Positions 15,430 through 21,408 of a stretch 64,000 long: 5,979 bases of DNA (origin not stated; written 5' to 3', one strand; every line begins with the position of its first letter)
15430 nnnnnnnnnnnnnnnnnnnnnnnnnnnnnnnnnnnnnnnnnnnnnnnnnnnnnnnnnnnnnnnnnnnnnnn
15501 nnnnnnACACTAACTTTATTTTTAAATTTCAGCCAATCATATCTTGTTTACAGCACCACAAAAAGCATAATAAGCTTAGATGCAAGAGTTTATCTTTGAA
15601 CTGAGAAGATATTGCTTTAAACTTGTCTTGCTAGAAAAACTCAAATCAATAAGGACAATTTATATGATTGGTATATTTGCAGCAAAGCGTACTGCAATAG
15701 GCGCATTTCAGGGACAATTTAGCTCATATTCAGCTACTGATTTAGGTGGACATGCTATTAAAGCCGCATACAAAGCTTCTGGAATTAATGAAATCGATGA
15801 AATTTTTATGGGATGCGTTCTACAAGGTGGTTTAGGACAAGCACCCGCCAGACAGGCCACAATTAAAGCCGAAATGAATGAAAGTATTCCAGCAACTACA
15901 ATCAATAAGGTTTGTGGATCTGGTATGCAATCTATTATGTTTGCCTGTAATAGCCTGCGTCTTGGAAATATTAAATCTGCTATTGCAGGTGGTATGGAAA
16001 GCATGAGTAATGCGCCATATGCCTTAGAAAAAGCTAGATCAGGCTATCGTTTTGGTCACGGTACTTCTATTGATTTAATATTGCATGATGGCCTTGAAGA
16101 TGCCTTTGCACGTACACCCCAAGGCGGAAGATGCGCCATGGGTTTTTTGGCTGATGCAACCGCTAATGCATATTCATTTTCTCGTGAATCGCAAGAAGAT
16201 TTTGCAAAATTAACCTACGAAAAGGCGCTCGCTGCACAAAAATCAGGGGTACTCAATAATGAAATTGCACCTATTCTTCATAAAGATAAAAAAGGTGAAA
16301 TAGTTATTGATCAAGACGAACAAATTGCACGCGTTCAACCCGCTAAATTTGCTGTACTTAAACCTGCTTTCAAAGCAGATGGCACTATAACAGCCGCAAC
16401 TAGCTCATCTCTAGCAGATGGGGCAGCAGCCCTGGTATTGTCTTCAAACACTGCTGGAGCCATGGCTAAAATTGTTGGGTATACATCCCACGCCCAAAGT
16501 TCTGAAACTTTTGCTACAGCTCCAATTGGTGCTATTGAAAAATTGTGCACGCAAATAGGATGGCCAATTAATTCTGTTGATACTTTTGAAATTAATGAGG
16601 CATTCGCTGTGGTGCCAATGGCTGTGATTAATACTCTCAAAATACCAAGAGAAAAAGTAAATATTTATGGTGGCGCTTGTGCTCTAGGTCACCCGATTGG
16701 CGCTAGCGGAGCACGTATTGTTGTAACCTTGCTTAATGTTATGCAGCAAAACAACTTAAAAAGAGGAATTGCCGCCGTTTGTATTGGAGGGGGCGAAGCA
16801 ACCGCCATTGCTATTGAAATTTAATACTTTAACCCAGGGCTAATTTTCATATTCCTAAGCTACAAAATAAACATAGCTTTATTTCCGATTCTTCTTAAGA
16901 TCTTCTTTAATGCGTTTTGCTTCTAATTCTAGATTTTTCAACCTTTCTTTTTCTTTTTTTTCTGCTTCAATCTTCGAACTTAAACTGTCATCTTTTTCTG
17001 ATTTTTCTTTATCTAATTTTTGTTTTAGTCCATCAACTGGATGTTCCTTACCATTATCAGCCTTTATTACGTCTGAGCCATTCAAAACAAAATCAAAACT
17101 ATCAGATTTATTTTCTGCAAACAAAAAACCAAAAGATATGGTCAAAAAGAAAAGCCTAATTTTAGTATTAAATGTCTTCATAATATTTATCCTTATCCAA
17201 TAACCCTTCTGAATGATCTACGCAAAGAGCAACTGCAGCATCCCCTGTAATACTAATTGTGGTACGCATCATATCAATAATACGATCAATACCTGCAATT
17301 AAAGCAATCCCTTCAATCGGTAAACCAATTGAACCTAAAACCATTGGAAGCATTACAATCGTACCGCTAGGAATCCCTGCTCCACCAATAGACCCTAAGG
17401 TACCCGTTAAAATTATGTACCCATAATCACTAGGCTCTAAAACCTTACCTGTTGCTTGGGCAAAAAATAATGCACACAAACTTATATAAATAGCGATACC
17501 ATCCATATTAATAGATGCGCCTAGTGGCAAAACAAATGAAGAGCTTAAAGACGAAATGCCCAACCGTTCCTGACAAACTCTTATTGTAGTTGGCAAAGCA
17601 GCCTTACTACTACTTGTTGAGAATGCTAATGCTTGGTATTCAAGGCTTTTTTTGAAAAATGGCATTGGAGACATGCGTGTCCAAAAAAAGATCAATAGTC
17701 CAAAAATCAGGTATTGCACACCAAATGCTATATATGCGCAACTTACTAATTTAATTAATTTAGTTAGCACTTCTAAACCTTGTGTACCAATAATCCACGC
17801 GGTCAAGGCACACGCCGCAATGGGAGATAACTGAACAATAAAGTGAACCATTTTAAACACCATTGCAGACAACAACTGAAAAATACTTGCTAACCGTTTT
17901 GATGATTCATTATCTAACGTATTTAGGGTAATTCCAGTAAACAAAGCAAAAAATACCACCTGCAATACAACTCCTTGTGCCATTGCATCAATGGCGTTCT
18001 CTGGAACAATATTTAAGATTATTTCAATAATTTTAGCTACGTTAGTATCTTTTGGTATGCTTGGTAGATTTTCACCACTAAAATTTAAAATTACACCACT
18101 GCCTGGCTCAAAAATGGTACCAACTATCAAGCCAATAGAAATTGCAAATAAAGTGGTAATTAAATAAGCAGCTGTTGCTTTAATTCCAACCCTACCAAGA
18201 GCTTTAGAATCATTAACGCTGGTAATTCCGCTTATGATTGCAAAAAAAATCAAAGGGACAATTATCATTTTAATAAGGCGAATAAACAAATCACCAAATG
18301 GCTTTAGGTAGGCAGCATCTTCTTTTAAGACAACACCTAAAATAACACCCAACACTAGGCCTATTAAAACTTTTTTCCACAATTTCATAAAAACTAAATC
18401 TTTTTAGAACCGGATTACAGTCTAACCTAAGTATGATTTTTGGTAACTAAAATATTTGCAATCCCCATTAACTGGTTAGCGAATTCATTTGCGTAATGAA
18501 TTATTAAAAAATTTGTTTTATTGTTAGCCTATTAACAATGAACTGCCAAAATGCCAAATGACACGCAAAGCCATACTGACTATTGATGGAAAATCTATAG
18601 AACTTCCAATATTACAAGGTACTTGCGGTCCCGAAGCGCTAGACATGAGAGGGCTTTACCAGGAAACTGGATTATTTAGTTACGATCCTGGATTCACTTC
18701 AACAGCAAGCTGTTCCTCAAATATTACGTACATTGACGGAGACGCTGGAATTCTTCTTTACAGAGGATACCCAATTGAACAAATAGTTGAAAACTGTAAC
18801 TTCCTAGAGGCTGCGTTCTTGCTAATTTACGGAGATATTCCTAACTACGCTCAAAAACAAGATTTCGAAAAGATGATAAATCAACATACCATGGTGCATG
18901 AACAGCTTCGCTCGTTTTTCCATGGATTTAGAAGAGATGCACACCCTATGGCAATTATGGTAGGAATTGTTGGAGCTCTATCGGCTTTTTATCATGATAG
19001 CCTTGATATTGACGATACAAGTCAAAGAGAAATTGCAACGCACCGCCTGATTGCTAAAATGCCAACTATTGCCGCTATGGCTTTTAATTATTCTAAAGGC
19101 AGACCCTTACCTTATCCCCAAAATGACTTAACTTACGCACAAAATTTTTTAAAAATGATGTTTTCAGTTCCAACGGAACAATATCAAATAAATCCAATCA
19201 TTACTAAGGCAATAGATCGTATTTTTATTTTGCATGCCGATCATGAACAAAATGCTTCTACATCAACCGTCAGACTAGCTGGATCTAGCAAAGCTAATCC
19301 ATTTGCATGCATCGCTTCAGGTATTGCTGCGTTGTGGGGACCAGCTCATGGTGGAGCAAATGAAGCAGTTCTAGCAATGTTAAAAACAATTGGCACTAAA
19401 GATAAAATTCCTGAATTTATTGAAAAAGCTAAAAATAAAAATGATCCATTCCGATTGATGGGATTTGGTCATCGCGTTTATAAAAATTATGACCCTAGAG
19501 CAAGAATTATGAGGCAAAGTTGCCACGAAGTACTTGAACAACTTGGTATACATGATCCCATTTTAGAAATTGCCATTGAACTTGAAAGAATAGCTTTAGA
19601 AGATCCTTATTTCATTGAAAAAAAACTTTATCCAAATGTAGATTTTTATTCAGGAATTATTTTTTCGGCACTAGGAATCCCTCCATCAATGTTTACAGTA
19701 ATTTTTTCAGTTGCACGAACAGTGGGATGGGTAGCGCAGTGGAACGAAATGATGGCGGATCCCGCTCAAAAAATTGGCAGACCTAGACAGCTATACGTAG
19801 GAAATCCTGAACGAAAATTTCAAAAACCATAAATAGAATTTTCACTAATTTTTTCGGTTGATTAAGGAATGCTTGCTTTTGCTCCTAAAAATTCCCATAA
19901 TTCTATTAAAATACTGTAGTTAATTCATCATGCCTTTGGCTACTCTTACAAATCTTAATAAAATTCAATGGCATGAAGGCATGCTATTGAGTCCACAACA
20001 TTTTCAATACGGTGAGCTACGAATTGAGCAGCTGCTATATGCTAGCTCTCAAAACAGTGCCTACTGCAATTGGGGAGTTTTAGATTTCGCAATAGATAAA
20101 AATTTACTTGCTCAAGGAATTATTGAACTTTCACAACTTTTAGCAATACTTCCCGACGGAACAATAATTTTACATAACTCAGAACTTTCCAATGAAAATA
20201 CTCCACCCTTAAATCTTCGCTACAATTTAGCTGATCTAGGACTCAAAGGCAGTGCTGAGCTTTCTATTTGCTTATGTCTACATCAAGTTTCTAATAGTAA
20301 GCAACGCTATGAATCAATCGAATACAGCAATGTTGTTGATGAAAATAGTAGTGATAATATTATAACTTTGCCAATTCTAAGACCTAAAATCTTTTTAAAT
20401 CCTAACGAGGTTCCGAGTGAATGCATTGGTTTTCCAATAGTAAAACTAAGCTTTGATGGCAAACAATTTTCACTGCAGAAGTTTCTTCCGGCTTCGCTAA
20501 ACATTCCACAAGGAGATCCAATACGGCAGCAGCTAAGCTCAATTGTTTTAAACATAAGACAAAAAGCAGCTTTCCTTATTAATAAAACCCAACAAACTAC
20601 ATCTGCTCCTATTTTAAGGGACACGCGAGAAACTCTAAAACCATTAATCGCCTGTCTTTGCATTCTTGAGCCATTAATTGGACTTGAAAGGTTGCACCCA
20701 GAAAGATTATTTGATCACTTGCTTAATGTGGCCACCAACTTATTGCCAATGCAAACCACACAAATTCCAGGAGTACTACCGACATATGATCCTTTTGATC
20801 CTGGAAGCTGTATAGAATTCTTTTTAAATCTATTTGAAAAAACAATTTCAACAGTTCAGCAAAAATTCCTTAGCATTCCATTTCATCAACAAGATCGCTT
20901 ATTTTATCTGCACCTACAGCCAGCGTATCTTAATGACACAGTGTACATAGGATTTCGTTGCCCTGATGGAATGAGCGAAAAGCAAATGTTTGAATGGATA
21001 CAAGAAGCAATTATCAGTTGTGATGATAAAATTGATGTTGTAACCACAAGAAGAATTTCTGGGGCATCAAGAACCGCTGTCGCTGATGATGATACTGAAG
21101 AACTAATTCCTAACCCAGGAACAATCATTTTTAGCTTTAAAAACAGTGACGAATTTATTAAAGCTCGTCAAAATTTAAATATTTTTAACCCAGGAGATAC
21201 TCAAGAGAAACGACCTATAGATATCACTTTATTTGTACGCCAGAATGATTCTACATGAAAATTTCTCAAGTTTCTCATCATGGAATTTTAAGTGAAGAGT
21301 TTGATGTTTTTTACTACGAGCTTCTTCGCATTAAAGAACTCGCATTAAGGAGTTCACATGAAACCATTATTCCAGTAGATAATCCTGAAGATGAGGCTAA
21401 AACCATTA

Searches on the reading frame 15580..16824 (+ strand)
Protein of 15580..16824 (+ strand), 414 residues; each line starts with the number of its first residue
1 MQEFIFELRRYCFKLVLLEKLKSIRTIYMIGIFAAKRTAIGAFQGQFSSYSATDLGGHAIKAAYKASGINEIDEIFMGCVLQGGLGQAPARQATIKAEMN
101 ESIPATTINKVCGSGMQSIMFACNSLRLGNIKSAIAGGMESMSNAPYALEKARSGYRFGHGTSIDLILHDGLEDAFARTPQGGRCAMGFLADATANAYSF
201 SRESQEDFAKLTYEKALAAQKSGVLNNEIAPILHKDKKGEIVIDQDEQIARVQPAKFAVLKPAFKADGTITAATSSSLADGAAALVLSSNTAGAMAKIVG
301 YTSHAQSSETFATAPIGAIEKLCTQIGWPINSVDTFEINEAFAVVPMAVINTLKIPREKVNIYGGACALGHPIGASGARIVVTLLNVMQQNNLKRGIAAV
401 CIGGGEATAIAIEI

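Call 38: search_protein_families(library=pfam, proteins=[window:15580-16824:+], max_evalue=0.00001)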
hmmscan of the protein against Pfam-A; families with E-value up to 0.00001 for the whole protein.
window:15580-16824:+ (414 aa): 2 families
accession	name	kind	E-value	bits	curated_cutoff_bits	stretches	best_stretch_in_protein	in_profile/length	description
PF00108.29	Thiolase_N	-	1.4e-73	247.9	26.4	1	32-289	3-258/260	Thiolase, N-terminal domain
PF02803.24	Thiolase_C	-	5.4e-40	136.3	27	1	295-413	4-122/123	Thiolase, C-terminal domain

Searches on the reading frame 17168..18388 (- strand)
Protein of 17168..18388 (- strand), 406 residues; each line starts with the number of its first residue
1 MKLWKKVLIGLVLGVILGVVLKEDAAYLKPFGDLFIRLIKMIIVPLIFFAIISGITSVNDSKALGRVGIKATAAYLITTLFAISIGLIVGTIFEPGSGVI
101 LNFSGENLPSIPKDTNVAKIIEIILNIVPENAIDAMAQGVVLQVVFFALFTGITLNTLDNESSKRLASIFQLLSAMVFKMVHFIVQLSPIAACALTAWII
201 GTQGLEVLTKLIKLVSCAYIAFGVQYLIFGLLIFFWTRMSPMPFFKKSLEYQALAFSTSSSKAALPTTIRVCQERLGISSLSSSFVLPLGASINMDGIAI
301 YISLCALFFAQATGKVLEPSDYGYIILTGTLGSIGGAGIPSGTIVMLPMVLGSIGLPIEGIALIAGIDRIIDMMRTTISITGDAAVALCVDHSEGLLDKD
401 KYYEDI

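Call 38: search_protein_families(library=pfam, proteins=[window:17168-18388:-], max_evalue=0.00001)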
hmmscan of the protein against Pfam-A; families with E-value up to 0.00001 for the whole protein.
window:17168-18388:- (406 aa): 1 family
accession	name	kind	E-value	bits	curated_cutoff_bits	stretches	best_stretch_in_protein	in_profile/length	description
PF00375.23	SDF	-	1.2e-117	393.6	27.9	1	3-392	1-386/387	Sodium:dicarboxylate symporter family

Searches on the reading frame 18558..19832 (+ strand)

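Call 38: search_protein_families(library=pfam, proteins=[window:18558-19832:+], max_evalue=0.00001)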
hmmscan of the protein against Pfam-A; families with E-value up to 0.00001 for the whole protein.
window:18558-19832:+ (424 aa): 1 family
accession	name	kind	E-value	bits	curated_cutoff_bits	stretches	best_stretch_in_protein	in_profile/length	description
PF00285.26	Citrate_synt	-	3.8e-139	464.1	27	1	45-410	1-357/357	Citrate synthase, C-terminal domain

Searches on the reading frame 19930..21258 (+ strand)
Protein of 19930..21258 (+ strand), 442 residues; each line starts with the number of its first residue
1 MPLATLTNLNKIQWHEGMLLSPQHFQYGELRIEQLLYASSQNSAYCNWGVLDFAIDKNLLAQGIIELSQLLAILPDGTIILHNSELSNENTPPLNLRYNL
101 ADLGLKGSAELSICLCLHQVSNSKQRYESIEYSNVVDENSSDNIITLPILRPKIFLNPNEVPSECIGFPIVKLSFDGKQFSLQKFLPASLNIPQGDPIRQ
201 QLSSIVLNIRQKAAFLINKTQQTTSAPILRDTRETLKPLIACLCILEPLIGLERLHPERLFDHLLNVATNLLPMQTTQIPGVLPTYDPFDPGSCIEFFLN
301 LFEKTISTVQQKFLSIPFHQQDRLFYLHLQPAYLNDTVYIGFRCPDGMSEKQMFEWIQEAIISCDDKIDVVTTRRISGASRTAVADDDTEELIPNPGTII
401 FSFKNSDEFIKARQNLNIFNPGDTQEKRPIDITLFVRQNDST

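Call 38: search_protein_families(library=pfam, proteins=[window:19930-21258:+], max_evalue=0.00001)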
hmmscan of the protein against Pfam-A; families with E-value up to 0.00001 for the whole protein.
window:19930-21258:+ (442 aa): 1 family
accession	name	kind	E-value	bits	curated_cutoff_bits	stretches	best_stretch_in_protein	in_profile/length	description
PF05936.17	T6SS_VasE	-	2.2e-26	93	23.4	1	24-377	1-370/429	Bacterial Type VI secretion, VC_A0110, EvfL, ImpJ, VasE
